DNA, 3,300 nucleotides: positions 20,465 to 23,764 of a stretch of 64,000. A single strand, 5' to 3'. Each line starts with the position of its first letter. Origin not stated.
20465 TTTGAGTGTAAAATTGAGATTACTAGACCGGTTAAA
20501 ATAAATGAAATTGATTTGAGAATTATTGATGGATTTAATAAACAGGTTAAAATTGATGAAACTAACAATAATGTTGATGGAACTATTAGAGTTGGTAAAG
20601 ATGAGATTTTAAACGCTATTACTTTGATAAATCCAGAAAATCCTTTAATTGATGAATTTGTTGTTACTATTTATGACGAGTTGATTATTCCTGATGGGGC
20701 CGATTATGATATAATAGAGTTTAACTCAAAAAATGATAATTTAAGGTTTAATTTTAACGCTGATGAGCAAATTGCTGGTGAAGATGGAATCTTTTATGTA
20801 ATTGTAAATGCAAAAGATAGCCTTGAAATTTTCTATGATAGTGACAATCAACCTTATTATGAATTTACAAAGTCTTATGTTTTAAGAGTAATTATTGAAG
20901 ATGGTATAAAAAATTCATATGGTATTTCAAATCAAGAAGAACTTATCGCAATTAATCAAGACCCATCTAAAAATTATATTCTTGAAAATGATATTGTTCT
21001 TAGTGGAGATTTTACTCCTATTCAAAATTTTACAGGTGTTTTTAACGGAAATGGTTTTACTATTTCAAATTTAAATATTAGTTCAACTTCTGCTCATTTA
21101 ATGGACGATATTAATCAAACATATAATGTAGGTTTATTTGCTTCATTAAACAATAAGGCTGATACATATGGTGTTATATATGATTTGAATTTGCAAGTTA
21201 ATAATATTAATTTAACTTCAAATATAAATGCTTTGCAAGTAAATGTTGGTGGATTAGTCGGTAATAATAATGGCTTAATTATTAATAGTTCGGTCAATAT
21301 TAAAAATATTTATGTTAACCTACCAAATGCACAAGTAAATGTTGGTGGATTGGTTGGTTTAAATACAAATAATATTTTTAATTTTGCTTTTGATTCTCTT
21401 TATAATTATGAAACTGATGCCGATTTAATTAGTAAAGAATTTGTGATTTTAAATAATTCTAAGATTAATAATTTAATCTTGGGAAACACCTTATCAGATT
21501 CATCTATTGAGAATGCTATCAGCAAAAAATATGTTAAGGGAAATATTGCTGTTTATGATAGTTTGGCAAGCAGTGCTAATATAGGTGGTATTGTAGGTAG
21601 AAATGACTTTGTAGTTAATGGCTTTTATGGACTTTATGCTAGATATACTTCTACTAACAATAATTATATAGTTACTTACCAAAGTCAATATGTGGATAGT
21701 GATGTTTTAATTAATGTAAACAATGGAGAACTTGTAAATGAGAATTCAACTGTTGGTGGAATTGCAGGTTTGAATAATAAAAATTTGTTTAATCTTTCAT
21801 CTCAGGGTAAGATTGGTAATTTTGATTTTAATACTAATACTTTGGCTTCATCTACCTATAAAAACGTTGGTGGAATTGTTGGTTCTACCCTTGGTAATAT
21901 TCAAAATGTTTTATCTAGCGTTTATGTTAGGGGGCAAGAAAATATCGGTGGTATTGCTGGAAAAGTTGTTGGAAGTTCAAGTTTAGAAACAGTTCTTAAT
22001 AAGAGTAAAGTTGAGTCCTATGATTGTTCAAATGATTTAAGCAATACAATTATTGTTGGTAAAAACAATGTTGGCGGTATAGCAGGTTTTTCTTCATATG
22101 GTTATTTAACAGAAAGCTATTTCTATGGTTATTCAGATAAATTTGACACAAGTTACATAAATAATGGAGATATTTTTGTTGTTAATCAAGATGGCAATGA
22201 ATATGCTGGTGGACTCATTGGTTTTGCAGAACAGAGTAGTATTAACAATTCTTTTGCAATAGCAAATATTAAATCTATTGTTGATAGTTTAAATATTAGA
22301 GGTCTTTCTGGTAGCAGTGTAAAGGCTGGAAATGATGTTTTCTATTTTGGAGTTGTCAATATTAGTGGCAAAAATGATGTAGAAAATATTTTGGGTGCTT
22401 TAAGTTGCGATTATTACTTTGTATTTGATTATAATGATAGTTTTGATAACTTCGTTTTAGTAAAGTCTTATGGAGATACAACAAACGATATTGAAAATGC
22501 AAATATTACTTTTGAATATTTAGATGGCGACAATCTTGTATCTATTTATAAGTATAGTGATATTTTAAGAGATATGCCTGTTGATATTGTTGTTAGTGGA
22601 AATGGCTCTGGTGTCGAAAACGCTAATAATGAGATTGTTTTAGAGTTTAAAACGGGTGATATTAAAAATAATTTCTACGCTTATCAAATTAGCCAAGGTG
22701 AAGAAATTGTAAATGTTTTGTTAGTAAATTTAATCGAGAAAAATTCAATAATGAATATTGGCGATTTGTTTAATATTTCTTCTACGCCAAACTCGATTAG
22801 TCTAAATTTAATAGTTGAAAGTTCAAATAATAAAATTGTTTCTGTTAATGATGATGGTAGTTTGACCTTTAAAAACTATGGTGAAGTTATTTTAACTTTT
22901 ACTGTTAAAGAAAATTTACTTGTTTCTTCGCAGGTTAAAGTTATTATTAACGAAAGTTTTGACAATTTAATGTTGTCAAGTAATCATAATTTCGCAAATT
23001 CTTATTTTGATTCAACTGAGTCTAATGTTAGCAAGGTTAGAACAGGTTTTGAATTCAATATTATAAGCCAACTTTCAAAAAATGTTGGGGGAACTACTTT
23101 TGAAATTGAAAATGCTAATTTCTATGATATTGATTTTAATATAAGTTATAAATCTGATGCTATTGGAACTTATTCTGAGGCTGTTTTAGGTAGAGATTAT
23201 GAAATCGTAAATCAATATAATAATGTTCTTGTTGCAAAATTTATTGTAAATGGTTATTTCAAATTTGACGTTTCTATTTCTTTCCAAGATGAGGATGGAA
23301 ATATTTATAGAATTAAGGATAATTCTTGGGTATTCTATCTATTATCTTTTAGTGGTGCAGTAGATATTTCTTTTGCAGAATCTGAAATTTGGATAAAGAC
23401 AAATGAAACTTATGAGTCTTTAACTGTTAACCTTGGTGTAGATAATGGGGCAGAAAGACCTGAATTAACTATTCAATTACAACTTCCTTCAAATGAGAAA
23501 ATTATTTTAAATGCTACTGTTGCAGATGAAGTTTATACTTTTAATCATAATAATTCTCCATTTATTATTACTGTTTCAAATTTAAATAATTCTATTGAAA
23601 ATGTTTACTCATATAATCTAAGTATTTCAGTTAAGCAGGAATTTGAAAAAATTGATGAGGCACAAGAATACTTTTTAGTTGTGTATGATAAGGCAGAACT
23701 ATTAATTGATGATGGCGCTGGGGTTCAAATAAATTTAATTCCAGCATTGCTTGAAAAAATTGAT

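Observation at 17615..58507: Tandem pair of giant lipoprotein genes (7,967 aa and 5,644 aa) fills 64% of the window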

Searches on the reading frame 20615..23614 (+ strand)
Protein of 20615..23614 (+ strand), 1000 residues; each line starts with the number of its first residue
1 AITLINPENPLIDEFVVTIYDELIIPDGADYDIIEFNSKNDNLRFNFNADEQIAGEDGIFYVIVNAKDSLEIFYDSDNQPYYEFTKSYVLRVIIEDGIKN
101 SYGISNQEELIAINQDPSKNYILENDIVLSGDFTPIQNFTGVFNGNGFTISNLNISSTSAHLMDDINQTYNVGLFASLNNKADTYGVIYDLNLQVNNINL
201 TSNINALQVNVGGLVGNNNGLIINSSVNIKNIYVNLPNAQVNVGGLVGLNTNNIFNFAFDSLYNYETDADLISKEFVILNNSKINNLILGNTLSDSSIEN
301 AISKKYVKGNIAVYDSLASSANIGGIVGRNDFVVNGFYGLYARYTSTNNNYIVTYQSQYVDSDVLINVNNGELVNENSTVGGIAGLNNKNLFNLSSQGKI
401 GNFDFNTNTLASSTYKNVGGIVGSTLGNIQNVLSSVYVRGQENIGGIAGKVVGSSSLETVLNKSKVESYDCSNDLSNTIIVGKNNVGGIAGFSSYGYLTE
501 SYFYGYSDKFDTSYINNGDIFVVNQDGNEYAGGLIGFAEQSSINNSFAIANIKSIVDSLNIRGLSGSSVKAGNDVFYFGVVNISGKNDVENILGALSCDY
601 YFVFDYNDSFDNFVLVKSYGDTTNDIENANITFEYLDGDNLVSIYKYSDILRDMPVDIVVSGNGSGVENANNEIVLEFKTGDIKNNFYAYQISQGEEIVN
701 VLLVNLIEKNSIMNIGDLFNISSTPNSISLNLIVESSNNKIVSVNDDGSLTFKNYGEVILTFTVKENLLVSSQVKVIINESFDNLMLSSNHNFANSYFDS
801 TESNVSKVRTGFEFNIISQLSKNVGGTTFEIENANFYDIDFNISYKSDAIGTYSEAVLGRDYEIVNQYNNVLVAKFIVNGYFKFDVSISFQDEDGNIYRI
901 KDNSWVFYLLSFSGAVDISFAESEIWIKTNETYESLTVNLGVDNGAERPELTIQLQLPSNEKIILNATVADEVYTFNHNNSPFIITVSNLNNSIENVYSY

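Call 6: search_protein_families(library=pfam, proteins=[window:20615-23614:+], max_evalue=0.01)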
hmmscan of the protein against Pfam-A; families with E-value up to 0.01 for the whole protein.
window:20615-23614:+ (1000 aa): 1 family
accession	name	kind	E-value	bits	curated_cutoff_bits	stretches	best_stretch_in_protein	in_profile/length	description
PF07581.17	Glug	-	3.5e-05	24.4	20.5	1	527-552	1-27/28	The GLUG motif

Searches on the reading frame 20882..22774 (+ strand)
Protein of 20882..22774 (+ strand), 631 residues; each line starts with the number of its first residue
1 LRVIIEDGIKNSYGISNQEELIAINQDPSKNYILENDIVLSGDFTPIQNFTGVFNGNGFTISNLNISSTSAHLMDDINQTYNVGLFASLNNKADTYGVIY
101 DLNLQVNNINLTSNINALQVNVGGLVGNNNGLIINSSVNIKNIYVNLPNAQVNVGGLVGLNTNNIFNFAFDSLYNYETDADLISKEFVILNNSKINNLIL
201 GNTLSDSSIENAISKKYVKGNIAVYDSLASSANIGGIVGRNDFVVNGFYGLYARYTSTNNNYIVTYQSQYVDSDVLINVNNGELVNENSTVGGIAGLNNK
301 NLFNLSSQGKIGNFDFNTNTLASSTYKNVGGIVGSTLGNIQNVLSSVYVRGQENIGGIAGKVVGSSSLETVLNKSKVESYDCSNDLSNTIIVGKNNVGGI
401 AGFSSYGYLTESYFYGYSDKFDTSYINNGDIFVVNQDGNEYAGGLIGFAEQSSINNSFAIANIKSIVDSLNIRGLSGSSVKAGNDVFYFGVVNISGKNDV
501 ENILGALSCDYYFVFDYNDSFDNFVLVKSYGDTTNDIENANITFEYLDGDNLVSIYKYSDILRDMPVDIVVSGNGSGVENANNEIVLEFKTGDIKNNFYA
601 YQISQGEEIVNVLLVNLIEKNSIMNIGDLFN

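Call 17: search_solved_structures(query=window:20882-22774:+, max_evalue=1, show_alignments=1)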
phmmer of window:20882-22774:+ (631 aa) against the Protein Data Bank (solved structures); distinct sequences matched with E-value up to 1: 4.
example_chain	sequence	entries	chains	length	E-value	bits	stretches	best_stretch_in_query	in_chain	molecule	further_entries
3cr3_A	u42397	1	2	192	0.33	13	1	306-384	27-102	PTS-dependent dihydroxyacetone kinase, ADP-binding subunit dhaL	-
4jwf_A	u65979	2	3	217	0.41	12.7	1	220-322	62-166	tRNA (guanine(9)-N1)-methyltransferase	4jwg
4jwh_A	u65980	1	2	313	0.87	11.6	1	221-321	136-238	tRNA (guanine(9)-N1)-methyltransferase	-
2p58_B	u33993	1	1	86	0.98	11.4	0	49-119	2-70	Putative type III secretion protein YscF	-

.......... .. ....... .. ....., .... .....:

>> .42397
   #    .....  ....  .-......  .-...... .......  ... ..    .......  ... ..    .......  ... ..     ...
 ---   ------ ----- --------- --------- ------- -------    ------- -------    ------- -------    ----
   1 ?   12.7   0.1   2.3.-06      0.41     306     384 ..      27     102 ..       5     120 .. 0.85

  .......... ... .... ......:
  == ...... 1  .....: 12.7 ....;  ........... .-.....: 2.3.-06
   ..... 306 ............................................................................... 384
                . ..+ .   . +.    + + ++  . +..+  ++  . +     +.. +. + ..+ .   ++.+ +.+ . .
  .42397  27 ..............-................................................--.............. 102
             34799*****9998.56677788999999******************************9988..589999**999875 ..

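Call 18: find_homologous_proteins(query=window:20882-22774:+, max_evalue=0.001)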
Query window:20882-22774:+ (631 aa): 74 proteins with E <= 0.001 among 8000 candidates.
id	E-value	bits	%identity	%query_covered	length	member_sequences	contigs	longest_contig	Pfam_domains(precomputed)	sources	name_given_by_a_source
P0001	4.5e-13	67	34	28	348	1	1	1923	PF07581.18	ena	-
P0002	4.5e-12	64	36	28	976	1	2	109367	-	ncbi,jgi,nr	ncbi:MAG: hypothetical protein E7359_00350 [Clostridiales bacterium]|nr:hypothetical protein [Clostr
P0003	6.0e-10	57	39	23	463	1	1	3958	-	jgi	-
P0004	1.0e-9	56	38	22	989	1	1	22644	PF05342.20,PF07581.18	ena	-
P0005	1.4e-9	56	34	25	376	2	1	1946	PF07581.18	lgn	-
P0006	2.1e-8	52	30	38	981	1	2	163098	PF05342.20,PF07581.18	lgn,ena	-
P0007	2.1e-8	52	34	17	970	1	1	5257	PF07581.18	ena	-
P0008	2.9e-8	51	25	53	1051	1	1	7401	PF07581.18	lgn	-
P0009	3.8e-8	51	26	53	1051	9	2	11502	PF07581.18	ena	-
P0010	7.2e-8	50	25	55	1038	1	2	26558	PF07581.18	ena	-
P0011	9.7e-8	50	25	53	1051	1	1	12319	PF07581.18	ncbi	-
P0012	1.3e-7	49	26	52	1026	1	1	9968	PF07581.18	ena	-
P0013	1.5e-7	49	25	53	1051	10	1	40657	PF07581.18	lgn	-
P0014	1.6e-7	49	33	27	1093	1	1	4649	PF05342.20,PF07581.18,PF00395.26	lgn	-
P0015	3.1e-7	48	27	55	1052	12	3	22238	PF07581.18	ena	-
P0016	3.3e-7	48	27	53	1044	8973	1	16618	PF07581.18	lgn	-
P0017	4.5e-7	47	26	52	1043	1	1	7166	PF07581.18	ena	-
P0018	5.7e-7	47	26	52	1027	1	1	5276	PF07581.18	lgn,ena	-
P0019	7.5e-7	47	26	55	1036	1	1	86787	PF07581.18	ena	-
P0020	8.2e-7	46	26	55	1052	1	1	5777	PF07581.18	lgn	-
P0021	1.2e-6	46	26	55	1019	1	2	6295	PF07581.18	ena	-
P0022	1.3e-6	46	26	52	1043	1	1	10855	PF07581.18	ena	-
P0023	1.4e-6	46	26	52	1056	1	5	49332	PF07581.18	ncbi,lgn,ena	-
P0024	1.5e-6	46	25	58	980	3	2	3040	PF07581.18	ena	-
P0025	1.6e-6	46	27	55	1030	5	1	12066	PF07581.18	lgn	-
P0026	1.7e-6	45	26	55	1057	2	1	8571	PF07581.18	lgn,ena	-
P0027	1.9e-6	45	26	52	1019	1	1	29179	PF07581.18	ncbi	-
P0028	2.0e-6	45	26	55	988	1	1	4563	PF07581.18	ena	-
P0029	2.0e-6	45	26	55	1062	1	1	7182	PF07581.18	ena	-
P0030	2.3e-6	45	26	52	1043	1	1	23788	PF07581.18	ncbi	-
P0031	2.3e-6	45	28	52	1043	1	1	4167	PF07581.18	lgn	-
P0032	2.3e-6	45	26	52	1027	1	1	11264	PF07581.18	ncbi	-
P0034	3.8e-6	44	26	52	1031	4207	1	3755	PF07581.18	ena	-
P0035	4.0e-6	44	28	52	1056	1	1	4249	PF07581.18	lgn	-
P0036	4.6e-6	44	26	81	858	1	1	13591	PF07581.18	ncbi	-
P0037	4.9e-6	44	56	8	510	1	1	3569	PF07581.18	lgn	-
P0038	5.4e-6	44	28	52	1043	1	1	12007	PF07581.18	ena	-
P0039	5.4e-6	44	32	38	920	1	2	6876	PF07581.18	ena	-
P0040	5.4e-6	44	29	58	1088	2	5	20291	PF07581.18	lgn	-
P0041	6.4e-6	44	26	52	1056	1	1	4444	PF07581.18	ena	-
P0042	7.3e-6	43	26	55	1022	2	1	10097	PF07581.18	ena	-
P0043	7.4e-6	43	26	52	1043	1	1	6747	PF07581.18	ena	-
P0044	8.0e-6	43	33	16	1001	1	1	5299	PF07581.18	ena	-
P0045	8.8e-6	43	26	57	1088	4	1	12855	PF07581.18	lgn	-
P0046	1.0e-5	43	26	52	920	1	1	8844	PF07581.18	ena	-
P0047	1.1e-5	43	33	32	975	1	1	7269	PF07581.18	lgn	-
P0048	1.4e-5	42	27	56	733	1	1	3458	PF07581.18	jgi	-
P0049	1.8e-5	42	26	53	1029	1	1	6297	PF07581.18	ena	-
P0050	1.9e-5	42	26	53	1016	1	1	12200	PF07581.18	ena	-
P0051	2.5e-5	42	27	52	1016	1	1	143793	PF07581.18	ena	-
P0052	2.9e-5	41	26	55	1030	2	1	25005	PF07581.18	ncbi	-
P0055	4.0e-5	41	26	52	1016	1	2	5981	PF07581.18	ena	-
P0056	4.0e-5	41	25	55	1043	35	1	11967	PF07581.18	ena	-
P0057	4.4e-5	41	26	52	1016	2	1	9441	PF07581.18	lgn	-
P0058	4.4e-5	41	28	37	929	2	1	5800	PF07581.18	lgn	-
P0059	4.6e-5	41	27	52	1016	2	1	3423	PF07581.18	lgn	-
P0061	6.2e-5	40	26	52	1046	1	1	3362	PF07581.18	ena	-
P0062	6.9e-5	40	25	55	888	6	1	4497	PF07581.18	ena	-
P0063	9.6e-5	40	29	50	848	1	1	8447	PF07581.18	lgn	-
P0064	9.7e-5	40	23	55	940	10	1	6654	PF07581.18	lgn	-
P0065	1.5e-4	39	33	24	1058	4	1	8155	PF07581.18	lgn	-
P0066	1.5e-4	39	25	55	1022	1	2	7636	PF07581.18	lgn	-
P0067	2.0e-4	39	29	75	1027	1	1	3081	PF05342.20,PF07581.18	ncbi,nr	ncbi:hypothetical protein IKA92_00970, partial [bacterium]|nr:hypothetical protein [bacterium]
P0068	2.8e-4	38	26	53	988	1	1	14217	PF07581.18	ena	-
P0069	2.8e-4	38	25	53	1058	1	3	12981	PF07581.18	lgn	-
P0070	4.3e-4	37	23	58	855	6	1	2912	PF07581.18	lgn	-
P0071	4.8e-4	37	26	54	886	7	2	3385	PF07581.18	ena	-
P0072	4.9e-4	37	25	53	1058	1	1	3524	PF07581.18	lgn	-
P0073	8.2e-4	37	27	56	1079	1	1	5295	PF07464.17,PF26039.2,PF07581.18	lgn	-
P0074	9.3e-4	36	26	55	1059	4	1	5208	PF07581.18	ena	-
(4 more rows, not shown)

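Call 40: predict_structure(alignment_id=A1)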
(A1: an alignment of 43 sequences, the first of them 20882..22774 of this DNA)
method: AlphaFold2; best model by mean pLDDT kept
length: 631 residues; sequences in the alignment: 43
mean_pLDDT: 64.5   pTM: 0.69
mean pLDDT of the five models: 64.5, 64.5, 63.0, 62.5, 60.7
residues with pLDDT >= 90: 161; 70-90: 150; 50-70: 57; < 50: 263
segments of 3 or more residues with pLDDT < 50: 166-193, 195-222, 249-280, 371-386, 417-428, 484-492, 496-548, 550-631
pLDDT, mean of each block of 10 residues (from residue 1): 72 96 96 98 96 95 91 75 95 85 94 85 94 88 88 93 56 41 39 45 36 33 54 92 65 28 21 38 69 93 84 68 75 92 86 92 78 33 48 90 89 63 39 71 90 83 77 80 48 46 33 34 37 38 47 45 38 31 40 39 35 35 37 35
secondary structure, 60 per line:
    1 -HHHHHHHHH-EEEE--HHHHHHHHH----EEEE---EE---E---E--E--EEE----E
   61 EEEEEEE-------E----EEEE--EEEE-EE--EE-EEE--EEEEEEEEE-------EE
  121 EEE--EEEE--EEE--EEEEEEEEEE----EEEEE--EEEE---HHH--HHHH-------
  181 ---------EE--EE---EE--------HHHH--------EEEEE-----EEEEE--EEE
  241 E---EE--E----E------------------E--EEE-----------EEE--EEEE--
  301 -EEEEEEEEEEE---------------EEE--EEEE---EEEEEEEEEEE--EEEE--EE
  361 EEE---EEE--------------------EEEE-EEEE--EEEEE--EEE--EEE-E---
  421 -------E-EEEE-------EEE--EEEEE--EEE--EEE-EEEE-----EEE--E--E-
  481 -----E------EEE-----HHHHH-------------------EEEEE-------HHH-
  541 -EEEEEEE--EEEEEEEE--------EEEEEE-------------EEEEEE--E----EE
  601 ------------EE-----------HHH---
elements in order: H2-10 E12-15 H18-26 E31-34 E53-55 E60-67 E80-83 E86-89 E98-100 E103-111 E119-123 E126-129 E132-134 E137-146 E151-155 E158-161 H170-173 H209-212 E221-225 E231-235 E238-241 E276-278 E290-292 E295-298 E302-312 E328-330 E333-336 E340-350 E353-356 E359-363 E367-369 E390-393 E395-398 E401-405 E408-410 E413-415 E430-433 E441-443 E446-450 E453-455 E458-460 E462-465 E471-473 E493-495 H501-505 E525-529 E542-548 E551-558 E567-572 E586-591

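Call 42: fold_search(model_id=the predicted structure, library=pdb)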
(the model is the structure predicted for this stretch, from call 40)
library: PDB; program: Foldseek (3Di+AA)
matches with E <= 10: 70; with E <= 0.001: 0
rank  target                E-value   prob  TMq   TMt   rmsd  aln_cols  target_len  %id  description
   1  5nxk_C                1.7e-02  0.57  0.17  0.28  12.9       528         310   10  L. reuteri 53608 SRRP (released 2018-03-21)
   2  8opz                  2.9e-02  0.16  0.16  0.16  20.8       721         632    8  Crystal structure of a tailspike depolymerase (APK16_gp47) from Acinetobacter phage APK16 (released 2023-05-31)
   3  8u1o_o                3.3e-02  0.20  0.18  0.17  21.5       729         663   10  In situ cryo-EM structure of bacteriophage P22 tailspike protein complex at 3.4A resolution (released 2023-11-29)
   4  7xz8                  3.5e-02  0.60  0.25  0.33  17.0       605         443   10  Mutant (K141A) of the N-terminal domain of fucoidan lyase FdlA (released 2022-09-28)
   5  6xjb                  5.8e-02  0.97  0.25  0.14   7.8       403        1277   14  IgA1 Protease (released 2020-12-09)
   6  7uvk                  6.7e-02  1.00  0.29  0.15   6.2       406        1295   15  G. haemolysans IgA1 protease (released 2022-11-23)
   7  7uvl_P                9.8e-02  0.60  0.21  0.12  13.5       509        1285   12  IgA1 Protease with IgA1 substrate (released 2022-11-23)
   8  2pyg_B                1.8e-01  0.10  0.15  0.20  16.9       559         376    8  Azotobacter vinelandii Mannuronan C-5 epimerase AlgE4 A-module (released 2008-05-27)
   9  2pyg_A                2.0e-01  0.21  0.20  0.30  12.9       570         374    9  Azotobacter vinelandii Mannuronan C-5 epimerase AlgE4 A-module (released 2008-05-27)
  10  6nw9_B                2.0e-01  0.14  0.18  0.19  16.1       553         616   10  CRYSTAL STRUCTURE OF A TAILSPIKE PROTEIN 3 (TSP3, ORF212) FROM ESCHERICHIA COLI O157:H7 BACTERIOPHAGE CBA120 (released 2019-06-05)
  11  9bev_A                2.9e-01  0.06  0.14  0.15  20.2       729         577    8  Structure of GH110A in complex with a lambda-carrageenan oligosaccharide (released 2025-08-27)
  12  9k4a_A                3.2e-01  0.10  0.18  0.17  16.4       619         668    8  Cryo-EM structure of depolymerase S2-4 from Klebsiella phage K64-1 (released 2026-03-25)
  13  6nw9_C                4.9e-01  0.10  0.18  0.18  15.7       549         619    9  CRYSTAL STRUCTURE OF A TAILSPIKE PROTEIN 3 (TSP3, ORF212) FROM ESCHERICHIA COLI O157:H7 BACTERIOPHAGE CBA120 (released 2019-06-05)
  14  5jsd_A                4.9e-01  0.07  0.14  0.15  15.3       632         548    9  Crystal structure of phiAB6 tailspike in complex with five-repeated oligosaccharides of Acinetobacter baumannii surfac (released 2017-03-08)
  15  5zku_F                5.9e-01  0.04  0.10  0.12  17.5       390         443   12  Crystal structure of DFA-IIIase from Arthrobacter chlorophenolicus A6 in complex with DFA-III (released 2018-12-19)
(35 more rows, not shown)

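Call 97: search_solved_structures(query=A1, max_evalue=1)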
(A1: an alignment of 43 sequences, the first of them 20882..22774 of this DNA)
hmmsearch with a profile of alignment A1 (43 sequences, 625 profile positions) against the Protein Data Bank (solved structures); distinct sequences matched with E-value up to 1: 2.
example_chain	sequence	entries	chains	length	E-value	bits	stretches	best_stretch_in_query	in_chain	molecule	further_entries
7uvl_P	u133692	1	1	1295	1.1e-19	73.7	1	74-439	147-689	LPXTG-motif cell wall anchor domain protein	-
3n6z_A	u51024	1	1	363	3.6e-19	71.9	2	33-202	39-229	putative immunoglobulin A1 protease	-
